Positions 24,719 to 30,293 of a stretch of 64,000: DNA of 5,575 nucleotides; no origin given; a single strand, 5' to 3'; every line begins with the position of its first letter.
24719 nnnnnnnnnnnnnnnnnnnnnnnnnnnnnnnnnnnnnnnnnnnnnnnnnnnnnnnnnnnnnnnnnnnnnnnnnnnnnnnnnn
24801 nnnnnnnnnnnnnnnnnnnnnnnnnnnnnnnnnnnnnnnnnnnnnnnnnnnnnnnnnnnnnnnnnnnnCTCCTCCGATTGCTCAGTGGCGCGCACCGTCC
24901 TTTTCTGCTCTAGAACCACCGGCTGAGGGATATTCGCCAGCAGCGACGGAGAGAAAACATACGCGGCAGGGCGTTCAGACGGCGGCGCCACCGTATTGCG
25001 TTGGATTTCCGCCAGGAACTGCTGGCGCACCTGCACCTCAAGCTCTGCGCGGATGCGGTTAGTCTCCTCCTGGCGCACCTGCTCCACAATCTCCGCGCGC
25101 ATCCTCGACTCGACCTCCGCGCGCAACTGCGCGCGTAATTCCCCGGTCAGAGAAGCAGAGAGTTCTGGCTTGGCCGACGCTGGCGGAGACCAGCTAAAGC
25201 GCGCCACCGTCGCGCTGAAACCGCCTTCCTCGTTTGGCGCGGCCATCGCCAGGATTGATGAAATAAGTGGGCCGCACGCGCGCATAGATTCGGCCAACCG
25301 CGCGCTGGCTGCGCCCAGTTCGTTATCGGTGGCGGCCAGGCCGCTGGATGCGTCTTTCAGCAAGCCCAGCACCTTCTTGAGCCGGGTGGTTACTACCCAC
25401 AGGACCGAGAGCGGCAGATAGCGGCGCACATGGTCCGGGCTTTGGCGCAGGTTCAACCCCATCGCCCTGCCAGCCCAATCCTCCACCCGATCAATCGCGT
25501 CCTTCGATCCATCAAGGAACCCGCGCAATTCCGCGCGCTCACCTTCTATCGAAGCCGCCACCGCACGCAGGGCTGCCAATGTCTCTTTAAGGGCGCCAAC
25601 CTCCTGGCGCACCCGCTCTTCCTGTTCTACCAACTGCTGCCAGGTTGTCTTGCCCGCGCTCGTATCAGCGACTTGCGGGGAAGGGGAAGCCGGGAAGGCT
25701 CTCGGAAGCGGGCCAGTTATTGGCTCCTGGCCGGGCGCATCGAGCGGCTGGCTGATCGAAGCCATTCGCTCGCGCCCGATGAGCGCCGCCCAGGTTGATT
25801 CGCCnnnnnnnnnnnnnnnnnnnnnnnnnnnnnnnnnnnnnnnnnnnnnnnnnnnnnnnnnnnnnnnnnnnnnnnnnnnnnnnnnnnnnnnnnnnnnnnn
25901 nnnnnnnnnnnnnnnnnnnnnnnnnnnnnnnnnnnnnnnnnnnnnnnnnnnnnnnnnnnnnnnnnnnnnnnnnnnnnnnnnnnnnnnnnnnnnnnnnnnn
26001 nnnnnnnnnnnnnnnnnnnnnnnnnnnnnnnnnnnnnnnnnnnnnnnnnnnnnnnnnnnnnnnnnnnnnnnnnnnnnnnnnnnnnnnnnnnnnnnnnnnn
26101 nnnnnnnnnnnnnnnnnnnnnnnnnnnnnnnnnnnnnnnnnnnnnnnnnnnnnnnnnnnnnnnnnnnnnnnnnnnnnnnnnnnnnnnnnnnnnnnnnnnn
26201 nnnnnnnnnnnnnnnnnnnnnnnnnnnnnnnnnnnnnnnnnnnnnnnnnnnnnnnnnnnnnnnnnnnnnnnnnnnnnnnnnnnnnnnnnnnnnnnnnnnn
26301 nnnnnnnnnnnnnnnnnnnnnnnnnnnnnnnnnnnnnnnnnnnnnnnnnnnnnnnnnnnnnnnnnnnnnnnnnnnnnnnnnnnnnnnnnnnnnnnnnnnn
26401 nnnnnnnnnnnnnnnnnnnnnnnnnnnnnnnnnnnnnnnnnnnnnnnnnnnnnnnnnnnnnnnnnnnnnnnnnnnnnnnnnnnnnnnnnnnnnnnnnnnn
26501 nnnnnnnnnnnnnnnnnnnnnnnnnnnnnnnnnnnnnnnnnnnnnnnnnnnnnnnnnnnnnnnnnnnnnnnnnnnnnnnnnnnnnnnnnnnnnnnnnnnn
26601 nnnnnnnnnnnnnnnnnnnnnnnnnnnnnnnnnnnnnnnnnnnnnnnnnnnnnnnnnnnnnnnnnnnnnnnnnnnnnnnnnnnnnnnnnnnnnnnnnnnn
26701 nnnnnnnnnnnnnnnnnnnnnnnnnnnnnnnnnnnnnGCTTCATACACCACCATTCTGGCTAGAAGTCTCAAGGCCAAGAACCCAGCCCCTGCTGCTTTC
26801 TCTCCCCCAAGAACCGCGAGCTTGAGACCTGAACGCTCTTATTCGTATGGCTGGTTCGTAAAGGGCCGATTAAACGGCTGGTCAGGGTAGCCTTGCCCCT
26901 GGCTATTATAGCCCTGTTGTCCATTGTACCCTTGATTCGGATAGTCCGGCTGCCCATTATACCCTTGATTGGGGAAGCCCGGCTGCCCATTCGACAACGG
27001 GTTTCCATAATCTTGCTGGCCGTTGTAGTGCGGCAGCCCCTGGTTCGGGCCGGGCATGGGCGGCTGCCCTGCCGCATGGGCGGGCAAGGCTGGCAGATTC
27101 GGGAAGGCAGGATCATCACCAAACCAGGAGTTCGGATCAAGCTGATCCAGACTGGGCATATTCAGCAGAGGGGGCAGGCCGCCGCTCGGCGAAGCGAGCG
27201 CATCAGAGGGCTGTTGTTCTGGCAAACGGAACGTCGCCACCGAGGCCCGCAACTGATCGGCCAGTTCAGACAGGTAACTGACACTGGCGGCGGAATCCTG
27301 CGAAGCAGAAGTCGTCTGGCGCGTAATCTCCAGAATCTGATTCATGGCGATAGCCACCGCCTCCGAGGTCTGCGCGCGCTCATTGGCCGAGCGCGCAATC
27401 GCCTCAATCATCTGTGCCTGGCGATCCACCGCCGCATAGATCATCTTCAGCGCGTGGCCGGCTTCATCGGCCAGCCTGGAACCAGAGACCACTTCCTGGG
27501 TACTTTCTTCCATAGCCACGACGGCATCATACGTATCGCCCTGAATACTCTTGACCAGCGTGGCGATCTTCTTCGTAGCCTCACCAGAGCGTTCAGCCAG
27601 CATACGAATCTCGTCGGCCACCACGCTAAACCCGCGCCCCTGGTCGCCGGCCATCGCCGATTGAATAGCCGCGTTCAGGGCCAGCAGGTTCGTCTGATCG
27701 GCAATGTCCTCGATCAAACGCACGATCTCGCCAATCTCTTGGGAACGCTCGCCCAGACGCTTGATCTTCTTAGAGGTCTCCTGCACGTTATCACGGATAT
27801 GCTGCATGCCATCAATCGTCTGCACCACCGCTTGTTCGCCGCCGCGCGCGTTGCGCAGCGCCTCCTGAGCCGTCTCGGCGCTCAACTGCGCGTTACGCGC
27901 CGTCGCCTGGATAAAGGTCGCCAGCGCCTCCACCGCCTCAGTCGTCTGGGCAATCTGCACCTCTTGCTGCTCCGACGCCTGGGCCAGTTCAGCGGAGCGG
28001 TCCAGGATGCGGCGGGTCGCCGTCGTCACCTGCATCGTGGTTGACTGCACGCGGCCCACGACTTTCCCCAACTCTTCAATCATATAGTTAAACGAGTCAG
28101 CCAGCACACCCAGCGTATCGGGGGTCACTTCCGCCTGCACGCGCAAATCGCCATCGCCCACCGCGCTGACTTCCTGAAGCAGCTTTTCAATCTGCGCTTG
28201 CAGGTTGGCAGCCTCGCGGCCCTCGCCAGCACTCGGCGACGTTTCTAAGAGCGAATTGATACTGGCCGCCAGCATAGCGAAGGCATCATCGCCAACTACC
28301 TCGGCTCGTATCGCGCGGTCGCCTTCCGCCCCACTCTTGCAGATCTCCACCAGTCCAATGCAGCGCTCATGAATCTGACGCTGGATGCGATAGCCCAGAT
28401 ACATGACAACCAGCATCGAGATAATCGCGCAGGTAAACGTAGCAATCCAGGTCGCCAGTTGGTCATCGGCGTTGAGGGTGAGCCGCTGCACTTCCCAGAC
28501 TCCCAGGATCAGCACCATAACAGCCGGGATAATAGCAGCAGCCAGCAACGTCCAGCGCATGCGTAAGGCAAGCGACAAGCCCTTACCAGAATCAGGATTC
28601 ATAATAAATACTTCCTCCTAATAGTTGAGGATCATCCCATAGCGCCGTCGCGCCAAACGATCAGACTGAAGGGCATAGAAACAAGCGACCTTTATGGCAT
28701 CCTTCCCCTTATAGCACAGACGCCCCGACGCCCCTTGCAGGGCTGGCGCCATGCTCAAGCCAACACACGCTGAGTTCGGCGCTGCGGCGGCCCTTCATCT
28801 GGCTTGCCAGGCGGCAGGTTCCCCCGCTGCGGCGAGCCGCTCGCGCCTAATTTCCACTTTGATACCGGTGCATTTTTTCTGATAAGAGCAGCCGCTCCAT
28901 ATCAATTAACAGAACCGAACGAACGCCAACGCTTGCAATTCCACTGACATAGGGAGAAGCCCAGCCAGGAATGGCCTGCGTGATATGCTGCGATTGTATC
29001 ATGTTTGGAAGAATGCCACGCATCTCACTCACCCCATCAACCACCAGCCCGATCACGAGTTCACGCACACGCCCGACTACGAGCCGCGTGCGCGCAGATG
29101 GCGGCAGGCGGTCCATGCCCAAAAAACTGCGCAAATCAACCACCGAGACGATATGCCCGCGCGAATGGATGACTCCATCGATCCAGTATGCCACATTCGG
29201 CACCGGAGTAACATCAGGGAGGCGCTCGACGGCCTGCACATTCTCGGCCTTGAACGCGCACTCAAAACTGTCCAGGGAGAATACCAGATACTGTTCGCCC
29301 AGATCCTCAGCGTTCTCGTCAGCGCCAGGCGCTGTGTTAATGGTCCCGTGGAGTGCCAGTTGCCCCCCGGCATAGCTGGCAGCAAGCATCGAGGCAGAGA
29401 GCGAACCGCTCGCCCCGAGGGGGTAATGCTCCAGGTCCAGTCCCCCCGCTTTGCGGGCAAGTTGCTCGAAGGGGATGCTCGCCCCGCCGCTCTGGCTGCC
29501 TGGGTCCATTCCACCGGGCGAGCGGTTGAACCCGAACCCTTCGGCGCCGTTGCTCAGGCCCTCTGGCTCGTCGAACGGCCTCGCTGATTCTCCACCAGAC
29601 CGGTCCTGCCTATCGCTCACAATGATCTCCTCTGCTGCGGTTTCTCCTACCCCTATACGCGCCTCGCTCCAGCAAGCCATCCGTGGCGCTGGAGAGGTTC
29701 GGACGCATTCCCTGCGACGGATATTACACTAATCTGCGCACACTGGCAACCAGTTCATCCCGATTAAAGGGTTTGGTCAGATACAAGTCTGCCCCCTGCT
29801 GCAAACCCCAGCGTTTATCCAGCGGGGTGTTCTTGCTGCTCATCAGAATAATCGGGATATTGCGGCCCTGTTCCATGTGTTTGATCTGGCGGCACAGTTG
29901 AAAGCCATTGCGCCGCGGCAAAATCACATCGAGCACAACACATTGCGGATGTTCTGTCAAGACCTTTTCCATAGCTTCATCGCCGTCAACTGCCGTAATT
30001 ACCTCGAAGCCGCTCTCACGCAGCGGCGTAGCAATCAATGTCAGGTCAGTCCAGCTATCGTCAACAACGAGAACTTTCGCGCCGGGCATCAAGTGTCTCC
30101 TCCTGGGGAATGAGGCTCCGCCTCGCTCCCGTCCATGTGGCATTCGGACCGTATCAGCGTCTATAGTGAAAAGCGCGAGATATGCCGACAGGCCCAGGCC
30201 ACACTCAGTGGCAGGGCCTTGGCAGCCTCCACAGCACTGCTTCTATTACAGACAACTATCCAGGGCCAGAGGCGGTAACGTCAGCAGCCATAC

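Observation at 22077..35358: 13-kb single-strand chemosensory supra-operon of Pil-Chp/Tax type without adaptation enzymes, headed by a PAS kinase/OmpR pair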

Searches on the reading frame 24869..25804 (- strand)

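Call 24: search_protein_families(library=pfam, proteins=[window:24869-25804:-], max_evalue=10)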
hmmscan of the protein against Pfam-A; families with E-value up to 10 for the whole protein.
seq(312 aa): 3 families
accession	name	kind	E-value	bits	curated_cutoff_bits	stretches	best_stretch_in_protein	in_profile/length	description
PF03448.22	MgtE_N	-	0.027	15.4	25.9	1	210-272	16-78/102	MgtE intracellular N domain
PF19252.4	HIND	-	1.5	8.7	25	1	246-255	7-16/25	HIND motif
PF06210.16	DUF1003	-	5.2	7.7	27.4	1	240-268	55-83/103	Protein of unknown function (DUF1003)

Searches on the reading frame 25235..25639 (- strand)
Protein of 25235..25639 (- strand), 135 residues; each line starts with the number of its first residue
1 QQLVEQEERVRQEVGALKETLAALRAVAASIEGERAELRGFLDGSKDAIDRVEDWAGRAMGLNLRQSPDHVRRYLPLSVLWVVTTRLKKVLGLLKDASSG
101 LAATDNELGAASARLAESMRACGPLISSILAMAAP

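Call 77: find_homologous_proteins(query=window:25235-25639:-, max_evalue=0.001)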
Query seq(135 aa) (135 aa): 20 proteins with E <= 0.001 among 294 candidates.
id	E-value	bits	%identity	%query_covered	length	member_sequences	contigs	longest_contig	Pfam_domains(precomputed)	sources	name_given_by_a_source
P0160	1.5e-36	143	53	99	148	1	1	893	-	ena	-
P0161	6.0e-33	132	55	87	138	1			-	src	-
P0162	7.5e-32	128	48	96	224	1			-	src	-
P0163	4.1e-31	126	56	87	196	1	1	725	-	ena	-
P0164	4.1e-31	126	55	86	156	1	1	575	-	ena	-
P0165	5.4e-31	125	48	96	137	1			-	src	-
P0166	6.9e-31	125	52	91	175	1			-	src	-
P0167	1.7e-29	120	52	85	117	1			-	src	-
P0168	1.8e-28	117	57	76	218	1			-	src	-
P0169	7.3e-28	115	58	69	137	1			-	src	-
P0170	2.5e-27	113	50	81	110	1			-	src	-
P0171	3.2e-27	113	58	67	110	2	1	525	-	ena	-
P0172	3.4e-27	113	64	64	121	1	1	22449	-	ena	-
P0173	1.1e-26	111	56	75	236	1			-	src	-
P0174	3.8e-26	110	53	73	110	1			-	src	-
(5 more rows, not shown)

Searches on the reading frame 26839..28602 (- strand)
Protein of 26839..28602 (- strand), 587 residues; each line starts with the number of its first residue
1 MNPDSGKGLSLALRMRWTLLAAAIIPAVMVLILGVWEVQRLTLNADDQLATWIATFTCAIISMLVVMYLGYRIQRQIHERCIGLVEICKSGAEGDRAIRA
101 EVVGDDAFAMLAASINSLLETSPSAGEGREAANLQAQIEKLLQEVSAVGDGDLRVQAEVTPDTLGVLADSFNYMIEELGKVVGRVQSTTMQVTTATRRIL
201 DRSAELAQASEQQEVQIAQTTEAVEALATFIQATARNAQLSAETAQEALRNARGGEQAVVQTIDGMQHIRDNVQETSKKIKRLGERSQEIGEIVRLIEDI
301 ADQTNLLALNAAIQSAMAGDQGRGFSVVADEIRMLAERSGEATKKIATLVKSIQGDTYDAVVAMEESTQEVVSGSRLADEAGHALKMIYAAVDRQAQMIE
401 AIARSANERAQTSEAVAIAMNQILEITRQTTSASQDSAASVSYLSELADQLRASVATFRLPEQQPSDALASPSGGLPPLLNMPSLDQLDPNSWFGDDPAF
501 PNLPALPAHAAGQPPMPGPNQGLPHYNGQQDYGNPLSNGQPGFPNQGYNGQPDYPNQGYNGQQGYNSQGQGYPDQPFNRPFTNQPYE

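Call 3: search_protein_families(library=pfam, proteins=[window:26839-28602:-], max_evalue=0.01)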
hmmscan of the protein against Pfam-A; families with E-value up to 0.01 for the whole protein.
window:26839-28602:- (587 aa): 3 families
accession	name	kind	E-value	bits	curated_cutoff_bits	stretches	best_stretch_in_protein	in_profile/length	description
PF00015.26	MCPsignal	-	1.8e-43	148.8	34.6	1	243-426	2-171/172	Methyl-accepting chemotaxis protein (MCP) signalling domain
PF00672.30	HAMP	-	1.1e-06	29.3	25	1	134-178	6-51/53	HAMP domain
PF16672.11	LAMTOR5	-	0.005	17.4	27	0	365-414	10-60/88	Ragulator complex protein LAMTOR5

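Call 32: search_protein_families(library=ncbifam, proteins=[window:26839-28602:-], max_evalue=0.001)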
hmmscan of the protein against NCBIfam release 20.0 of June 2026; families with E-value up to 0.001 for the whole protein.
window:26839-28602:- (587 aa): 7 families
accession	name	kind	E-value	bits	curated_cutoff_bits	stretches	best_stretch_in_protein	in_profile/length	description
NF058645.1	MCPCtpMPsAe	equivalog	2.2e-45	155.4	900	1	137-460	235-558/558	methyl-accepting chemotaxis protein CtpM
NF041847.1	transduc_aer2_vibrio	equivalog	1.3e-40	139.4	1200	1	134-451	455-745/804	aerotaxis transducer Aer2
NF047851.1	MCPCitTducer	equivalog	6.3e-39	134.5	900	1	138-468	221-524/553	methyl-accepting chemotaxis citrate transducer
NF011615.0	PRK15041.1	equivalog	2e-36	125.8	947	1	133-465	217-522/554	methyl-accepting chemotaxis protein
NF011622.0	PRK15048.1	equivalog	2.4e-35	122.7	900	1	138-463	220-518/553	methyl-accepting chemotaxis protein II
NF007309.0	PRK09793.1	equivalog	3.5e-33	115.4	903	1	168-464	249-517/533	methyl-accepting chemotaxis protein IV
NF050802.1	AspChtxCcaA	equivalog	8.7e-21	73.9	1300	1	137-368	414-650/700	aspartate chemotaxis receptor CcaA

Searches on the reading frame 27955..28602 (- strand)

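Call 24: search_protein_families(library=pfam, proteins=[window:27955-28602:-], max_evalue=10)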
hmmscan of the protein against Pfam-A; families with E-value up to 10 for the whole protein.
seq(216 aa): 5 families
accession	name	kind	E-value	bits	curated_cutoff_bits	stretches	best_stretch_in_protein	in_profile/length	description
PF00672.30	HAMP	-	2.7e-08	34.4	25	2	134-178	6-51/53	HAMP domain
PF10101.14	DUF2339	-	0.0034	16.6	33.6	1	9-79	292-356/659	Predicted membrane protein (DUF2339)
PF19885.4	DUF6358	-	0.13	12.9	28.4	0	16-35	30-49/61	Family of unknown function (DUF6358)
PF04102.17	SlyX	-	0.27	12.3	30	0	174-213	18-57/67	SlyX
PF22571.1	LiaI-LiaF-TM_PspC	-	2.8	8.1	27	0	20-73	46-105/142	PspC transmembrane region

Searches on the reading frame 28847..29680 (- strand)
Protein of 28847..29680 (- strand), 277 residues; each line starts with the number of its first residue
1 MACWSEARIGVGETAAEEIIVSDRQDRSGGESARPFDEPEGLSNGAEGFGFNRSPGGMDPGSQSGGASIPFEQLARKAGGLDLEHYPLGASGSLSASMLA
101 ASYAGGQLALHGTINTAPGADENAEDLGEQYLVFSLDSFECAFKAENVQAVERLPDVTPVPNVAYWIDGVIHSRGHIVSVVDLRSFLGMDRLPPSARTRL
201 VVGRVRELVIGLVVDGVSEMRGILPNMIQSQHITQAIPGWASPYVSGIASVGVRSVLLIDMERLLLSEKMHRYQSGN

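Call 3: search_protein_families(library=pfam, proteins=[window:28847-29680:-], max_evalue=0.01)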
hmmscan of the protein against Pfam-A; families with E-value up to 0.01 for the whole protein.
window:28847-29680:- (277 aa): 1 family
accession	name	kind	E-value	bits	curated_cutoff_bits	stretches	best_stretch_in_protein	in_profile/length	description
PF01584.24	CheW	-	5.2e-28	97.8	23.5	1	130-267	1-136/138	CheW-like domain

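Call 32: search_protein_families(library=ncbifam, proteins=[window:28847-29680:-], max_evalue=0.001)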
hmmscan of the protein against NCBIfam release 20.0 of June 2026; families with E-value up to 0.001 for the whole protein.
window:28847-29680:- (277 aa): 1 family
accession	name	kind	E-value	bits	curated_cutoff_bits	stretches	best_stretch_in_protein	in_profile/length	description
NF007903.0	PRK10612.1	equivalog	1.9e-18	66.8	260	1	124-271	12-157/167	chemotaxis protein CheW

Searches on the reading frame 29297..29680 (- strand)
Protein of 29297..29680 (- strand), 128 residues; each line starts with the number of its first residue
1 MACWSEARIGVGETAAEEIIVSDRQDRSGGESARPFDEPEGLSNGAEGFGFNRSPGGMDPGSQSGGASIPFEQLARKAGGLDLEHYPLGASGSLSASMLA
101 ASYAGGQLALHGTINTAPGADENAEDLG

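Call 24: search_protein_families(library=pfam, proteins=[window:29297-29680:-], max_evalue=10)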
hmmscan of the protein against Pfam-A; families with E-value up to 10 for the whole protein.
seq(128 aa): 0 families

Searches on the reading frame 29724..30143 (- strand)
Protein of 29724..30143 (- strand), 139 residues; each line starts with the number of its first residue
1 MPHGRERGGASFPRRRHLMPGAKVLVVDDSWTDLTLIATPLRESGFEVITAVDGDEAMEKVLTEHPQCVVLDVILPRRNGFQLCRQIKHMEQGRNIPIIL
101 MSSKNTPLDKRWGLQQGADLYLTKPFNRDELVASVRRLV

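Call 3: search_protein_families(library=pfam, proteins=[window:29724-30143:-], max_evalue=0.01)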
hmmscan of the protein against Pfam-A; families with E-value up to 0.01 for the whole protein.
window:29724-30143:- (139 aa): 4 families
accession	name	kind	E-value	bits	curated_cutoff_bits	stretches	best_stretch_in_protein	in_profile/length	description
PF00072.30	Response_reg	-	4.5e-25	88.4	30.2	1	24-135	1-110/111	Response regulator receiver domain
PF23198.2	PDE8A_N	-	0.0016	18.8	29.6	1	42-105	31-95/147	PDE8A-like, N-terminal domain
PF10806.13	SAM35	-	0.0042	17.8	22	1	54-106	63-115/125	SAM35, subunit of SAM coomplex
PF03709.21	OKR_DC_1_N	-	0.0047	17.6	29.3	1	36-106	8-74/111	Orn/Lys/Arg decarboxylase, N-terminal domain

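Call 32: search_protein_families(library=ncbifam, proteins=[window:29724-30089:-], max_evalue=0.001)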
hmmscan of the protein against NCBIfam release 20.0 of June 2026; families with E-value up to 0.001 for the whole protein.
window:29724-30089:- (121 aa): 93 families (the best 25 are shown)
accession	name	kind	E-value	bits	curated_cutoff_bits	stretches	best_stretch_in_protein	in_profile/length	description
TIGR02154.1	PhoB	equivalog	2.5e-28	98.9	296.2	1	4-119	3-118/226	phosphate regulon transcriptional regulator PhoB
NF040534.1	resp_reg_YycF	equivalog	8.5e-28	97.2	340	1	5-118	2-112/231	response regulator YycF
NF007135.0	PRK09581.1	equivalog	2.7e-27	95.7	474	1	4-120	3-119/457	PleD family two-component system response regulator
NF045944.1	ResRegRpaBCyano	equivalog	2.7e-26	92.3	330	1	7-119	1-110/229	response regulator transcription factor RpaB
NF040689.1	MtrAB_MtrA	equivalog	5.7e-25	87.9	300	1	6-118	1-110/219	MtrAB system response regulator MtrA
NF007005.1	PRK09468.1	equivalog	8.2e-24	84.3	331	1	4-119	4-117/237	osmolarity response regulator transcription factor OmpR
NF041733.1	resp_reg_CseB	equivalog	1.3e-23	83.6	350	1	5-120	2-114/228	two-component system response regulator CseB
NF033120.0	vanR_FM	exception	9.5e-23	81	460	1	5-118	5-115/231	vancomycin resistance response regulator transcription factor, VanR-F/VanR-M family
NF033117.2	vanR_ACDEGLN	exception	1.7e-22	80.1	350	1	6-118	1-110/226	VanR-ABDEGLN family response regulator transcription factor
NF008199.0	PRK10955.1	equivalog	4.3e-22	79.2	341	1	5-119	3-113/232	envelope stress response regulator transcription factor CpxR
NF008296.0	PRK11083.1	equivalog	1.1e-21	77.3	273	1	4-120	4-117/228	two-component system response regulator CreB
NF053854.1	RespRegPhoBBctds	equivalog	9.4e-21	74.2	270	1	6-119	1-113/225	two-component system response regulator PhoB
NF000403.1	vanR-C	exception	3.1e-20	72.7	480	1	4-118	3-114/231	vancomycin resistance response regulator transcription factor VanR-C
NF007982.1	PRK10710.1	equivalog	1.1e-19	70.9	380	1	5-120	9-121/235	envelope stress response regulator BaeR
NF041866.1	EpsW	equivalog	3.1e-18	65.6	200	1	5-120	7-124/131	exopolysaccharide biosynthesis response regulator EpsW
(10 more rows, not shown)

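Call 56: search_solved_structures(query=window:29724-30089:-, max_evalue=1e-10)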
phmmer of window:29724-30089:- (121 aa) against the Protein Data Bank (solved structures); distinct sequences matched with E-value up to 1e-10: 75 (the best 60 are shown).
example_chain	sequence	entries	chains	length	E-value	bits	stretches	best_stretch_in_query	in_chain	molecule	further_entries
1mvo_A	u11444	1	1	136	3.6e-27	98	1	4-119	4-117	PhoP response regulator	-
3f6p_A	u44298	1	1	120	4.4e-23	84.8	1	4-118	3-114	Transcriptional regulatory protein yycF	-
2zwm_A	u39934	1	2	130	5.7e-23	84.4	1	4-118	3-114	Transcriptional regulatory protein yycF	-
9g85_A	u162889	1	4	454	1.5e-22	83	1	4-120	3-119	Response regulator PleD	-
2wb4_A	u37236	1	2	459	1.6e-22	83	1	4-120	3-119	DIGUANYLATE CYCLASE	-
8fk2_A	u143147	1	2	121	1.7e-22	82.9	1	5-118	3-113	Putative response regulator CovR VicR-like protein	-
9g86_A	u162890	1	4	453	1.9e-22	82.7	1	4-120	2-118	Response regulator PleD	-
1w25_A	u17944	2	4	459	2e-22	82.7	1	4-120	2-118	STALKED-CELL DIFFERENTIATION CONTROLLING PROTEIN | RESPONSE REGULATOR PLED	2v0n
1nxo_A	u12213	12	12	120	9.5e-22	80.5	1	5-120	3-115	DNA-binding response regulator | Response regulator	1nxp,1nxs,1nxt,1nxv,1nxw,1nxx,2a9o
6eb7_A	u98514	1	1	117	1e-21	80.4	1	5-120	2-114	DNA-binding response regulator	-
9dvt_R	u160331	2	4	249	4.7e-20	75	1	5-120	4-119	DNA-binding dual master transcriptional regulator RpaA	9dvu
9ji3_J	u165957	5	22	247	5.8e-20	74.7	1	2-119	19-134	DNA-binding response regulator | Possible two component system response transcriptional positive regulator PhoP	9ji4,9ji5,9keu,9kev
3r0j_A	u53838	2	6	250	5.9e-20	74.7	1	2-119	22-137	POSSIBLE TWO COMPONENT SYSTEM RESPONSE TRANSCRIPTIONAL POSITIVE REGULATOR PHOP | Response regulator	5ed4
6is3_C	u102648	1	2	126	1.8e-19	73.2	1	5-120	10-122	Response regulator ArlR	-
1ys6_A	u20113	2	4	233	1.8e-19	73.1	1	4-120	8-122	Transcriptional regulatory protein prrA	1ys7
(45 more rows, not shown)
